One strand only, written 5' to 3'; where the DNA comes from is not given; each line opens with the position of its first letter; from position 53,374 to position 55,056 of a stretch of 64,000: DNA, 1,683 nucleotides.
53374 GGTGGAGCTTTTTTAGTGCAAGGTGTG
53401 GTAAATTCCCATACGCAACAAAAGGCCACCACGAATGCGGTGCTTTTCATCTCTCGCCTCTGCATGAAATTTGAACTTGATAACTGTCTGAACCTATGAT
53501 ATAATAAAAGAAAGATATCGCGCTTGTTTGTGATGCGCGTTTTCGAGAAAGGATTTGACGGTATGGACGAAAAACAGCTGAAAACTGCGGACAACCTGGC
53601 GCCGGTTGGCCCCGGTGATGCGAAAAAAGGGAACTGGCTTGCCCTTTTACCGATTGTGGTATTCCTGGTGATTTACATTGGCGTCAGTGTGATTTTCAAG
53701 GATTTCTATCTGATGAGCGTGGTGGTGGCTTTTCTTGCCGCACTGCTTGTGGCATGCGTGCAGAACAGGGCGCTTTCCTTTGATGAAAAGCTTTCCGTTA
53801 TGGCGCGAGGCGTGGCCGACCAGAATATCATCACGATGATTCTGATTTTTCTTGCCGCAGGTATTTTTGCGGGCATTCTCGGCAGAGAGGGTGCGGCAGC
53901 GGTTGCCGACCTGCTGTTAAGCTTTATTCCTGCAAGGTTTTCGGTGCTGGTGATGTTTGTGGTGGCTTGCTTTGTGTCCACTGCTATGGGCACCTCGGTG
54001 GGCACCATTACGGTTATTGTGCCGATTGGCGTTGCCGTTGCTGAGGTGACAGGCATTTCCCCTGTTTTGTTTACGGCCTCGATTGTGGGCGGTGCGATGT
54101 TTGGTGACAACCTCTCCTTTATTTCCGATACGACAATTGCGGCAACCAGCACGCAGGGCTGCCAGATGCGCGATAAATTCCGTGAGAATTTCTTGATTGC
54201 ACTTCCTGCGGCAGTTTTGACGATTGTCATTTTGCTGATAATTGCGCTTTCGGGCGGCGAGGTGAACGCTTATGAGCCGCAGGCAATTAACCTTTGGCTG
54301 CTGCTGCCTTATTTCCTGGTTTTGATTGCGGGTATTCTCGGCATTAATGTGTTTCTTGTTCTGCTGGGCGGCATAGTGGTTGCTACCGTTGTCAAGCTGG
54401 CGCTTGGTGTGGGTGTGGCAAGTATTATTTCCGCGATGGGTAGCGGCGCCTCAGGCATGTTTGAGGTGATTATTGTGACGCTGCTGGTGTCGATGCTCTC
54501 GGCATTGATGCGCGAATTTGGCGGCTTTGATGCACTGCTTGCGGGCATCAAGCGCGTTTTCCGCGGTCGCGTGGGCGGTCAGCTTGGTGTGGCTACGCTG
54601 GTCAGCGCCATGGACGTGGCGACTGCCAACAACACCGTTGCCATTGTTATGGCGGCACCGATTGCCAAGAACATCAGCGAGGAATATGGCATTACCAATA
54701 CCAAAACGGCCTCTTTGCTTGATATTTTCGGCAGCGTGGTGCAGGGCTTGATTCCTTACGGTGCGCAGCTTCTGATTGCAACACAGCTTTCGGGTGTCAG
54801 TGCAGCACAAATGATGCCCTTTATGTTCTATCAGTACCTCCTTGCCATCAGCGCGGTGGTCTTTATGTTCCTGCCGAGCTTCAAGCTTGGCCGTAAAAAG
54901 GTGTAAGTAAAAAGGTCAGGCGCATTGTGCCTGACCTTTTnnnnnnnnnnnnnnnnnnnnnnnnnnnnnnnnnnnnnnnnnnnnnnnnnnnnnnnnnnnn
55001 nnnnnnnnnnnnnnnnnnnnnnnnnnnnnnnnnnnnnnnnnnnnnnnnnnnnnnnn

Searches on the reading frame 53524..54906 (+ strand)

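Call 36: search_protein_families(library=pfam, proteins=[window:53524-54906:+], max_evalue=0.00001)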
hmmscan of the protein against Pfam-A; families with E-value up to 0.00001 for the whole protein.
window:53524-54906:+ (460 aa): 2 families
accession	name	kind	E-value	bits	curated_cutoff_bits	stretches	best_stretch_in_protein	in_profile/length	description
PF03553.21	Na_H_antiporter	-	8.2e-27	94.7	23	2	43-240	101-301/303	Na+/H+ antiporter family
PF03600.22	CitMHS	-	1.7e-08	34.4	31.9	0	291-451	13-180/336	Citrate transporter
